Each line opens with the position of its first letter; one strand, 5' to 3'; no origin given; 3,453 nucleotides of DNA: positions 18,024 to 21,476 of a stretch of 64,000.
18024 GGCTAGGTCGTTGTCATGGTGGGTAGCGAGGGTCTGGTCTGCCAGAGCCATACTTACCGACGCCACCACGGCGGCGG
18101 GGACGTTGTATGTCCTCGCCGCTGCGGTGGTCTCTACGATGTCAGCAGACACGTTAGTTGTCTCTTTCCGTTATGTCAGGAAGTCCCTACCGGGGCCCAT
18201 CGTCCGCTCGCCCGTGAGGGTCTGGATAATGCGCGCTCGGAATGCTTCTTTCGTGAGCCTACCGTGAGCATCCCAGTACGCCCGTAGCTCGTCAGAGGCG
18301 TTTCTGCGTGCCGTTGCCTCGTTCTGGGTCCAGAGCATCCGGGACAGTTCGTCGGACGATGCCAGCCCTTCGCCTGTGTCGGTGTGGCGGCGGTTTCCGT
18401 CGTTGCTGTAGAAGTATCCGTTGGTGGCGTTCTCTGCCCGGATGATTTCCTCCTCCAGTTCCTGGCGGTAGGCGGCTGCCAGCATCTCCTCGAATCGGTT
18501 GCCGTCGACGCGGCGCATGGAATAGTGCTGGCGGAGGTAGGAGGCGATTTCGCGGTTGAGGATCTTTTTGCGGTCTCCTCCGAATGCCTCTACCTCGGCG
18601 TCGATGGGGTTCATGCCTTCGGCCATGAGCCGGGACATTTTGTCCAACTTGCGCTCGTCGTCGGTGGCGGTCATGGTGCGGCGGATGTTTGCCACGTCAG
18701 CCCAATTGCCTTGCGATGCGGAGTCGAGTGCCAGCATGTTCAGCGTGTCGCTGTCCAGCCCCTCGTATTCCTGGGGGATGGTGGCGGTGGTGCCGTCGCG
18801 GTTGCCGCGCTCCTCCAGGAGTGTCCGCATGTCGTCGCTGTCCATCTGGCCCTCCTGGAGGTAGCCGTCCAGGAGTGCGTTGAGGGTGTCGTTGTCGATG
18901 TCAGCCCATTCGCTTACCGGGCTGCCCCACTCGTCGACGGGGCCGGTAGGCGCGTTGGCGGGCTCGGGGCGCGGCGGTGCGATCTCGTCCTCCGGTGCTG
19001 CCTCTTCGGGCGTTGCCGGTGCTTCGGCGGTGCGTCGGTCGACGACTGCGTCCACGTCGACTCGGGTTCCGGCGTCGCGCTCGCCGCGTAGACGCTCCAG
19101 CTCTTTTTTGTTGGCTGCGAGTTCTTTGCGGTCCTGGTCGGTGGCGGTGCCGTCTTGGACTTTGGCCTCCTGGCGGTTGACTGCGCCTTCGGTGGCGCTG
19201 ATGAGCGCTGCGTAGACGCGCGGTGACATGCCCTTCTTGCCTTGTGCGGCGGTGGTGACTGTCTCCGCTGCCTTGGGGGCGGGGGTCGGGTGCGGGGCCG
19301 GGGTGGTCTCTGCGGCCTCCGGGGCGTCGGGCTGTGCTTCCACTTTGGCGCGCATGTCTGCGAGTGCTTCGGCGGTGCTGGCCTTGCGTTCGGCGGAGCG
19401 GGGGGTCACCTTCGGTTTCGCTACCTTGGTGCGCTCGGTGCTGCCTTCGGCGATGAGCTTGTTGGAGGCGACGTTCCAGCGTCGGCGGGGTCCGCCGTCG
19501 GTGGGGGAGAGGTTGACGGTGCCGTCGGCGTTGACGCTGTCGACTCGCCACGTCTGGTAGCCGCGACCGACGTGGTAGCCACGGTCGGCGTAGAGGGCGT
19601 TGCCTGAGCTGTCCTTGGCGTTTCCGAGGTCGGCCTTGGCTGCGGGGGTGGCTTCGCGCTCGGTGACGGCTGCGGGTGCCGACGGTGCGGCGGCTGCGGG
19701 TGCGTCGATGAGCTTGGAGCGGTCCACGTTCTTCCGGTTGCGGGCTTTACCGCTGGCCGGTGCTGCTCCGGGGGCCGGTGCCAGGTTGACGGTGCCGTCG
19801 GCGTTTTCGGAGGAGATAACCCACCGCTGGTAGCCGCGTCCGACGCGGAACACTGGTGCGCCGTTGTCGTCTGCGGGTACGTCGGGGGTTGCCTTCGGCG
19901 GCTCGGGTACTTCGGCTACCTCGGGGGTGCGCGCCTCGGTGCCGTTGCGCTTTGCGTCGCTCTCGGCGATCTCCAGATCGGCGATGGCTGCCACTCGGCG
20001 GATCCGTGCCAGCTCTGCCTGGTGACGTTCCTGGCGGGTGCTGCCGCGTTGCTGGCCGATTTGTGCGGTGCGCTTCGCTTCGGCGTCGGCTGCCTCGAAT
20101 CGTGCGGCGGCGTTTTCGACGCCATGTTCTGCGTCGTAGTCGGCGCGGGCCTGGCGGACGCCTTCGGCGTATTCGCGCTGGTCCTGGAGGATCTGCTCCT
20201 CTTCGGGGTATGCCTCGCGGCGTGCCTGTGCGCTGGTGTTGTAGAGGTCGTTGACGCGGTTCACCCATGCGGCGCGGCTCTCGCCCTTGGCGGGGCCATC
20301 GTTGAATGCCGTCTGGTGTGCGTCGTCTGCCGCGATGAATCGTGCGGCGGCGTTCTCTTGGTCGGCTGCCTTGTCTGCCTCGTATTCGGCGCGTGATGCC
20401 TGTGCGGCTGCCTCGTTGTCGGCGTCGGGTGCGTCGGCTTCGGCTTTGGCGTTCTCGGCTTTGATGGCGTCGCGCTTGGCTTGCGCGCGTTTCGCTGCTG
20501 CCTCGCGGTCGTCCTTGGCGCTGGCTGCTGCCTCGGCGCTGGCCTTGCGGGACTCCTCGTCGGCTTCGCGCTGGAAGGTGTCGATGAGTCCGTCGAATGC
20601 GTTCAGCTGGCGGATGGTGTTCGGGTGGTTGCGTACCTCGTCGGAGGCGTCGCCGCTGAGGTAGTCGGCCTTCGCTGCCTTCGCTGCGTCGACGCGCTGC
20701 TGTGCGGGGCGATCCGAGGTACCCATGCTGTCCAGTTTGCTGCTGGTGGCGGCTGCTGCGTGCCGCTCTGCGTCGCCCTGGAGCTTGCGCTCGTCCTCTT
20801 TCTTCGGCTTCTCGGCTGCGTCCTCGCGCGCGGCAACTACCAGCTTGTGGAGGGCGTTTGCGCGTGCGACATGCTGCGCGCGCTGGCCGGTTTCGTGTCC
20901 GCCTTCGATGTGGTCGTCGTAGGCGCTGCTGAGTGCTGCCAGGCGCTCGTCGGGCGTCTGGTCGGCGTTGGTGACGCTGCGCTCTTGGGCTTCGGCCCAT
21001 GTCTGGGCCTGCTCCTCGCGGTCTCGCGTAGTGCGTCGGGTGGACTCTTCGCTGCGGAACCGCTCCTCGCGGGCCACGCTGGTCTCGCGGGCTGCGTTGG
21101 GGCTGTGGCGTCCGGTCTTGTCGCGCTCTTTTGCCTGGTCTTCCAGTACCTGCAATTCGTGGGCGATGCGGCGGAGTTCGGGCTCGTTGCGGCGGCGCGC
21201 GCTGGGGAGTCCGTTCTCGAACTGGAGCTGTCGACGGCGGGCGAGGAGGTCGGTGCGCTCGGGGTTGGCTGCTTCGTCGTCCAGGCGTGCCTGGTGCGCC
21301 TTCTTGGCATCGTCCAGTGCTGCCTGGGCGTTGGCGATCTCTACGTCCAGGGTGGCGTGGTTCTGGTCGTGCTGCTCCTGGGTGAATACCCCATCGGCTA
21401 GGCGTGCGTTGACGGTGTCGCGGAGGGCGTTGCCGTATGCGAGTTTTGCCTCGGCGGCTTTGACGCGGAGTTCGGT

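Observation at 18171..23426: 1750-aa hyper-charged, coiled-coil-rich giant protein between the portal and capsid-assembly genes, with an internal duplicated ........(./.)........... module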

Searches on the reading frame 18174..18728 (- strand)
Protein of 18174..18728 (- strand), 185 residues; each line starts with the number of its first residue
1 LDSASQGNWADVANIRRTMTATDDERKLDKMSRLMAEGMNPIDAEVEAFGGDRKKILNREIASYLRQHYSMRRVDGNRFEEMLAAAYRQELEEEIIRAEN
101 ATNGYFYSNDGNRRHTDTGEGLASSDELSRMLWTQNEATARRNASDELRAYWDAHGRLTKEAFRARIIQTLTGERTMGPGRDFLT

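Call 30: find_homologous_proteins(query=A1, max_evalue=0.001)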
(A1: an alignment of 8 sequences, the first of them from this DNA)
Query A1 (8 sequences) (185 aa, profile of the alignment): 27 proteins with E <= 0.001 among 8000 candidates.
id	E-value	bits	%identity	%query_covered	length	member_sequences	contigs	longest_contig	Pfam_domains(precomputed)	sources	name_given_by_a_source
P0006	1.1e-61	225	98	100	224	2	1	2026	-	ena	-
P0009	3.1e-39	152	33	90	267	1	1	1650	-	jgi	jgi:hypothetical protein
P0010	4.8e-39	152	32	74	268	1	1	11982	-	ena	-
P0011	9.3e-37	144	31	94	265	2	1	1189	-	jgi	jgi:hypothetical protein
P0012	4.6e-36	142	32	80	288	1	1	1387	-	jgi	jgi:hypothetical protein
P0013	1.1e-35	141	29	78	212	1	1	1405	-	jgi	-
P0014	1.5e-35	140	35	81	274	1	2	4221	-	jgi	jgi:hypothetical protein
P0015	1.7e-35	140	33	81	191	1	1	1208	-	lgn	-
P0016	1.3e-32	131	27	78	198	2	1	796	-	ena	-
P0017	1.2e-18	85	31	57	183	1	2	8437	-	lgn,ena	-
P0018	1.4e-15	75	40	42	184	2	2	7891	-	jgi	-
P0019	3.3e-14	71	37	46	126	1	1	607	-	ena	-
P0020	1.4e-13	69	30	56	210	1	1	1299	-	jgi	jgi:hypothetical protein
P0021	2.7e-13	68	38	44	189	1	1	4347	-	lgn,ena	-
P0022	8.6e-13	66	32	42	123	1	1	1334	-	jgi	jgi:hypothetical protein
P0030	3.7e-11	61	32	42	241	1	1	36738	-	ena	-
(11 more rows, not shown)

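Call 32: find_encoding_contigs(protein=P0030, flank=8000, max_places=1)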
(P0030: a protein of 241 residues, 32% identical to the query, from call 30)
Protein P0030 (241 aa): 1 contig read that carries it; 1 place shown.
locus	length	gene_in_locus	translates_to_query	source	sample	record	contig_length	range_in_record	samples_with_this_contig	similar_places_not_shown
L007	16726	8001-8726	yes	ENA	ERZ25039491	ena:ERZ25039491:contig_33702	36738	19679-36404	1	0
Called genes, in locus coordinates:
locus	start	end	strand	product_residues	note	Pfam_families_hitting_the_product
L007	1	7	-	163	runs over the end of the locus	-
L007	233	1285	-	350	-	-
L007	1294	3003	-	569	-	-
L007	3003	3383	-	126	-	-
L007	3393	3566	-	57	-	-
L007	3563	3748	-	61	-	-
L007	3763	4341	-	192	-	-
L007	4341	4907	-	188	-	PF01464:SLT, PF18896:SLT_3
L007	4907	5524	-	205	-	PF00877:NLPC_P60, PF05382:Amidase_5 (weak)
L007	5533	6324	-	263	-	-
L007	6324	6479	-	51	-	-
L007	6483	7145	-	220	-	-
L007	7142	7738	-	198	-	-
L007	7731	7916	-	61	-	-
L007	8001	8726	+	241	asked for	-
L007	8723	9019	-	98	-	-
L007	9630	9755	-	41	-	-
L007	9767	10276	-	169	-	-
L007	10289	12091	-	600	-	PF08706:D5_N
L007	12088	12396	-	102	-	-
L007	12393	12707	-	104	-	-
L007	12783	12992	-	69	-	-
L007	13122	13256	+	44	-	-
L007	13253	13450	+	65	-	-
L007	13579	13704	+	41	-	-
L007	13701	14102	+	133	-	-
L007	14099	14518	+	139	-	-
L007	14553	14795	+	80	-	-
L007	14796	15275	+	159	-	-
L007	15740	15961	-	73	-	-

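Call 33: find_encoding_contigs(protein=P0010, flank=8000, max_places=1)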
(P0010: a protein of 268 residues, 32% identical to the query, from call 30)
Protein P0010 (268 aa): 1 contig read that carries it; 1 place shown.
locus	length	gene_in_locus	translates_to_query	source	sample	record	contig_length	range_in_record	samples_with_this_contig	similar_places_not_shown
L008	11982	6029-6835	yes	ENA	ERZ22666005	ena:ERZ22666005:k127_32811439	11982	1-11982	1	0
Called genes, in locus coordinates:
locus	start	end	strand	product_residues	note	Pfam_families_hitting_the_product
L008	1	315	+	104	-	?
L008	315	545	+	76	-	-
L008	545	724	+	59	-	-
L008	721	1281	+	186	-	PF07087:DUF1353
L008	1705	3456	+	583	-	PF03354:TerL_ATPase, PF20441:TerL_nuclease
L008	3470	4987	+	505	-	-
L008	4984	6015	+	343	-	-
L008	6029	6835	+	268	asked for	-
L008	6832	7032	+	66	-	-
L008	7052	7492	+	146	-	-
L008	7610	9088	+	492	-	-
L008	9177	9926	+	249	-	-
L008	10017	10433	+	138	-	-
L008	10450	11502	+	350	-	PF03864:Phage_cap_E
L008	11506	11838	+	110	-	-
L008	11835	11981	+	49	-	?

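Call 89: search_protein_families(library=ncbifam, proteins=[P0010, P0030], max_evalue=0.01)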
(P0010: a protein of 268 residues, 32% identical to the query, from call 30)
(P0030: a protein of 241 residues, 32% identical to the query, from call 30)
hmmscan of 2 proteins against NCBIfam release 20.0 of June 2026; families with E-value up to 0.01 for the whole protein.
P0010 (268 aa): 0 families

P0030 (241 aa): 0 families

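Call 95: search_protein_families(library=phrogs, proteins=[L008:3470-4987:+, L008:4984-6015:+, L008:6029-6835:+, L008:7610-9088:+], max_evalue=0.001)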
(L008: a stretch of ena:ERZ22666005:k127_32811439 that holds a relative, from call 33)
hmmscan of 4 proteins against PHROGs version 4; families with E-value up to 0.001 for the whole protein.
L008:3470-4987:+ (505 aa): 1 family
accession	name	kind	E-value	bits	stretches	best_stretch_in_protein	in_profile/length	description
phrog_104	-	head and packaging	5.1e-79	267.4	1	5-489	33-496/550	portal protein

L008:4984-6015:+ (343 aa): 4 families
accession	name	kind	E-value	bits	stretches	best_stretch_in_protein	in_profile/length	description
phrog_1522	-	head and packaging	5.6e-71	241.4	1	4-295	17-304/591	head maturation protease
phrog_36668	-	unknown function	6.6e-39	134.8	1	134-292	141-301/361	-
phrog_193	-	head and packaging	6.8e-06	27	1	10-293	16-319/449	head maturation protease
phrog_8089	-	head and packaging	0.00014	22.3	1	140-214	186-267/268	head morphogenesis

L008:6029-6835:+ (268 aa): 3 families
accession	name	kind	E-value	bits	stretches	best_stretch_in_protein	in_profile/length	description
phrog_1752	-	head and packaging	2.9e-41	143.1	1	58-260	612-815/828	head maturation protease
phrog_12049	-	head and packaging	2e-14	54.2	1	184-262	651-729/745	head morphogenesis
phrog_18477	-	head and packaging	7e-09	35.9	1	73-260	550-734/760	head morphogenesis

L008:7610-9088:+ (492 aa): 0 families

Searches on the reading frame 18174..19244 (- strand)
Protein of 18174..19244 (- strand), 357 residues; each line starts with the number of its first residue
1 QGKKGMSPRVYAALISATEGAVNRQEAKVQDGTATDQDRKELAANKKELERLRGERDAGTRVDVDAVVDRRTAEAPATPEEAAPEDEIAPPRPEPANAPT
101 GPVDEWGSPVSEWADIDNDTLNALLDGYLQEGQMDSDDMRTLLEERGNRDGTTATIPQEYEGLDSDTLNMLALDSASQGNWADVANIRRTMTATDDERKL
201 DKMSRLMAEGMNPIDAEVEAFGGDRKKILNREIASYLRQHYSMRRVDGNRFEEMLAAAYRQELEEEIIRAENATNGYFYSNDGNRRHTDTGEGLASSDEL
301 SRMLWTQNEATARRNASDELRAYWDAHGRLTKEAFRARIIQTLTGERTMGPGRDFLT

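Call 17: find_homologous_proteins(query=window:18174-19244:-, max_evalue=0.001)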
Query window:18174-19244:- (357 aa): 3 proteins with E <= 0.001 among 6762 candidates.
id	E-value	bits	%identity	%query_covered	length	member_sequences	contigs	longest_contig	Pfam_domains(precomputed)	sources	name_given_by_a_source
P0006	1.5e-137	477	98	63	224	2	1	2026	-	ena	-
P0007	1.2e-56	211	40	96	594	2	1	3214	-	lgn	-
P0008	1.4e-5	43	37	40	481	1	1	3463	PF25310.2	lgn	-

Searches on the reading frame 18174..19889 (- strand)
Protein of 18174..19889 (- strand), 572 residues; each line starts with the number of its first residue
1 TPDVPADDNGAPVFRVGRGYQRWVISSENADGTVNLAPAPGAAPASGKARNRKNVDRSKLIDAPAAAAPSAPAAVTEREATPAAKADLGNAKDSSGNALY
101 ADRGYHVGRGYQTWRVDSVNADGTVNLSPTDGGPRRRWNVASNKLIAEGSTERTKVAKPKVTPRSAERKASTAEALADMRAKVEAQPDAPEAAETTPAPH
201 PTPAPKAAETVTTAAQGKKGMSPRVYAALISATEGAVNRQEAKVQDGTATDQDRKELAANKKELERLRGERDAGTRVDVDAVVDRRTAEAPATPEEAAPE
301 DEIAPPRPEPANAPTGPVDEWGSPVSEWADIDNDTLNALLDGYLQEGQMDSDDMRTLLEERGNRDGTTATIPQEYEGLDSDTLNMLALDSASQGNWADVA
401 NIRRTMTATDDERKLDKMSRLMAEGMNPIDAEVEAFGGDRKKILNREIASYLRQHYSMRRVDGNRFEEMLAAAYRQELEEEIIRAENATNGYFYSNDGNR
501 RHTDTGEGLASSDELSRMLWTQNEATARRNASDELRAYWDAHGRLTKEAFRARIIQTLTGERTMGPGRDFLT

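Call 48: predict_structure(alignment_id=A2)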
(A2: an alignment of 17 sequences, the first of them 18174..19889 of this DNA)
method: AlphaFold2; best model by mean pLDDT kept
length: 572 residues; sequences in the alignment: 17
mean_pLDDT: 74.3   pTM: 0.36
mean pLDDT of the five models: 74.3, 72.4, 71.4, 69.2, 68.6
residues with pLDDT >= 90: 114; 70-90: 282; 50-70: 63; < 50: 113
segments of 3 or more residues with pLDDT < 50: 1-4, 67-76, 154-164, 186-218, 276-281, 284-286, 288-316, 561-572
pLDDT, mean of each block of 10 residues (from residue 1): 51 80 91 89 59 90 58 46 72 88 84 89 88 84 87 43 59 85 60 35 38 42 87 96 96 97 95 62 46 38 38 46 64 87 84 86 75 82 90 88 85 85 83 86 84 77 71 89 90 85 64 81 89 93 89 79 39 31
secondary structure, 60 per line:
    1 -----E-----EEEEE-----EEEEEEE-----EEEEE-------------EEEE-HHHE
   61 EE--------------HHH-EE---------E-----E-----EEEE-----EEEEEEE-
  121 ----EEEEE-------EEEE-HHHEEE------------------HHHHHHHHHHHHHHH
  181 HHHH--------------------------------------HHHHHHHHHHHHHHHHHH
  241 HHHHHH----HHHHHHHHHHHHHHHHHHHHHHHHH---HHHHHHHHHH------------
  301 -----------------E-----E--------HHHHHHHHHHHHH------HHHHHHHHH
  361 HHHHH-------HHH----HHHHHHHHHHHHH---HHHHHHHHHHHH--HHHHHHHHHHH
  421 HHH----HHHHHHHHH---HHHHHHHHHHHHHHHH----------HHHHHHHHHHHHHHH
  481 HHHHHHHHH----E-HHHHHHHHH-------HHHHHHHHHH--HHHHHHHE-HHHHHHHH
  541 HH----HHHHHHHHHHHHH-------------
elements in order: E12-16 E22-28 E34-38 E52-55 E60-62 E104-107 E113-119 E125-129 E137-140 E145-147 H166-184 H223-246 H251-275 H279-288 H333-345 H352-365 H380-392 H396-407 H410-423 H428-436 H440-455 H466-489 H496-504 H512-521 H524-530 H533-542 H547-559

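Call 51: fold_search(model_id=the predicted structure, library=pdb)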
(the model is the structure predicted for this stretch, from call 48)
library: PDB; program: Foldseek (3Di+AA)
matches with E <= 10: 57; with E <= 0.001: 0
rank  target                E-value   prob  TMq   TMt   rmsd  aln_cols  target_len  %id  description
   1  8ro2_I                6.5e-01  0.08  0.10  0.08  28.5       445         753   12  Integrative Structure of the human intron lariat Spliceosome (ILS'') (released 2024-09-18)
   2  5fwl_E                9.4e-01  0.10  0.09  0.17  34.4       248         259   12  Atomic cryoEM structure of Hsp90-Cdc37-Cdk4 complex (released 2016-07-06)
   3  2wh0_C                9.9e-01  0.04  0.06  0.14  23.6       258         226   16  Recognition of an intrachain tandem 14-3-3 binding site within protein kinase C epsilon (released 2009-08-18)
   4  6o6n                  1.1e+00  0.06  0.08  0.16  22.4       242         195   12  Structure of the regulator FasR from Mycobacterium tuberculosis in complex with C20-CoA (released 2020-03-11)
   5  6bcr_E                1.4e+00  0.04  0.07  0.16  22.9       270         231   17  Complex of 14-3-3 theta with an IRSp53 peptide phosphorylated at T340 (released 2018-10-24)
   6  6xns_B                1.6e+00  0.08  0.10  0.17  28.0       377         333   11  C3_crown-05 (released 2020-12-23)
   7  9pkq_B                1.7e+00  0.05  0.09  0.10  21.3       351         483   10  Structure of the cytoplasmic domain of unliganded human Tom70, open and closed conformations (released 2026-03-18)
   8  5ulo_B                1.7e+00  0.03  0.07  0.15  23.6       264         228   15  Crystal Structure of 14-3-3 zeta in Complex with a Serine 124-phosphorylated TBC1D7 peptide (released 2018-01-31)
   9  7z37_DP1              1.8e+00  0.12  0.10  0.19  35.0       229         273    9  Structure of the RAF1-HSP90-CDC37 complex (RHC-II) (released 2022-09-14)
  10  2c1n_A                1.8e+00  0.04  0.07  0.16  23.5       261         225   14  Molecular basis for the recognition of phosphorylated and phosphoacetylated histone H3 by 14-3-3 (released 2005-11-02)
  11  9fvp_A                1.8e+00  0.04  0.07  0.16  23.0       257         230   15  Crystal structure of 14-3-3 sigma in complex with Tau pS214 peptide and covalent stabilizer JS24 (released 2025-07-09)
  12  6ef5_D                2.0e+00  0.03  0.07  0.15  23.4       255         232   16  14-3-3 with peptide (released 2019-10-30)
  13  6f09_S                2.1e+00  0.03  0.07  0.14  23.3       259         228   15  Binary complex of 14-3-3 zeta with ubiquitin specific protease 8 (USP8) pSer718 peptide (released 2018-03-07)
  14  1w9c_A                2.3e+00  0.03  0.09  0.13  21.6       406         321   10  Proteolytic fragment of CRM1 spanning six C-terminal HEAT repeats (released 2004-12-03)
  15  9n9j_P2               2.7e+00  0.06  0.08  0.08  31.8       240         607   11  Structure of a GRP94 folding intermediate engaged with a CCDC134- and FKBP11-bound secretory translocon (released 2025-11-19)
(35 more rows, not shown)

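Call 77: fold_search(model_id=the predicted structure, library=viral)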
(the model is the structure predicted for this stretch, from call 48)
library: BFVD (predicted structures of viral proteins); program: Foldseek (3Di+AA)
matches with E <= 10: 279; with E <= 0.001: 2
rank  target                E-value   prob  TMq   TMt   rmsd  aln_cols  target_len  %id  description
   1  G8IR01                1.6e-09  1.00  0.22  0.14  26.6       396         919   21  MuF-like minor capsid protein [Mycobacterium phage Fionnbharth]
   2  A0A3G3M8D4            1.2e-06  1.00  0.21  0.12  32.9       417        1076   19  MuF-like minor capsid protein [Gordonia phage Fosterous]
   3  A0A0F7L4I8            6.6e-03  0.41  0.10  0.07  45.9       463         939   17  Peptidase C51 domain-containing protein [uncultured marine virus]
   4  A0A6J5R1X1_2          1.2e-02  0.60  0.09  0.06  25.9       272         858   16  Uncharacterized protein [uncultured Caudovirales phage]
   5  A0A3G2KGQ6            2.6e-02  0.28  0.12  0.11  27.5       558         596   12  VIP2-like toxin [Mycobacterium phage KandZ]
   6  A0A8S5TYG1            3.6e-02  0.82  0.10  0.19  23.0       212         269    8  Uncharacterized protein [Myoviridae sp. ctPkm1]
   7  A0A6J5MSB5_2          4.2e-02  0.14  0.09  0.05  39.5       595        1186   10  Uncharacterized protein [uncultured Caudovirales phage]
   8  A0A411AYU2            4.4e-02  0.14  0.09  0.10  32.5       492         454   14  Uncharacterized protein [Streptomyces phage Vash]
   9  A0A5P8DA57            6.4e-02  0.99  0.09  0.46  10.1        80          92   19  Uncharacterized protein [Gordonia phage Fireball]
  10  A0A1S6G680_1          6.8e-02  0.14  0.12  0.07  37.6       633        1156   10  RNA-dependent RNA polymerase [Camula virus]
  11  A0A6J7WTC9            7.6e-02  0.13  0.09  0.11  27.4       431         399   11  EF-hand domain-containing protein [uncultured Caudovirales phage]
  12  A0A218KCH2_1          8.9e-02  0.09  0.09  0.07  33.0       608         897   10  (no name in the UniProt tables at hand)
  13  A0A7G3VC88            9.3e-02  0.20  0.08  0.08  23.7       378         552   14  Uncharacterized protein [Arthrobacter phage Bumble]
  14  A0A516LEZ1            1.2e-01  0.13  0.09  0.09  36.5       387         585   15  (no name in the UniProt tables at hand)
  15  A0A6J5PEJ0            1.2e-01  0.06  0.07  0.08  37.3       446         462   15  Uncharacterized protein [uncultured Caudovirales phage]
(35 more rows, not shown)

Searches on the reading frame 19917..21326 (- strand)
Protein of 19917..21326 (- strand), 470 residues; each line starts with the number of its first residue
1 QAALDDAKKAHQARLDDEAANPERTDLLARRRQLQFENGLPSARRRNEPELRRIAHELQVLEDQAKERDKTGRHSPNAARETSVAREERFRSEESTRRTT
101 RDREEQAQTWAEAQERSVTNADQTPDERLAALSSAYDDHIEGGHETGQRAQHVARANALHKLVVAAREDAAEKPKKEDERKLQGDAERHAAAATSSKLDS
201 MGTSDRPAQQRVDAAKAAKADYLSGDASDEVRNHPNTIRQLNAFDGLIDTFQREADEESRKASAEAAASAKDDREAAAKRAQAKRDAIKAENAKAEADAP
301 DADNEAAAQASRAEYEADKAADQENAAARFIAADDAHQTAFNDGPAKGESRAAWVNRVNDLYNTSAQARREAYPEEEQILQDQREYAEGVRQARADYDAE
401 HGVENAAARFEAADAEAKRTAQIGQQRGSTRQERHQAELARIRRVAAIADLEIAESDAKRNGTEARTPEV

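Call 71: search_protein_families(library=pfam, proteins=[window:19917-21326:-], max_evalue=1)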
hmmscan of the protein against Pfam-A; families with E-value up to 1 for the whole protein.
window:19917-21326:- (470 aa): 0 families
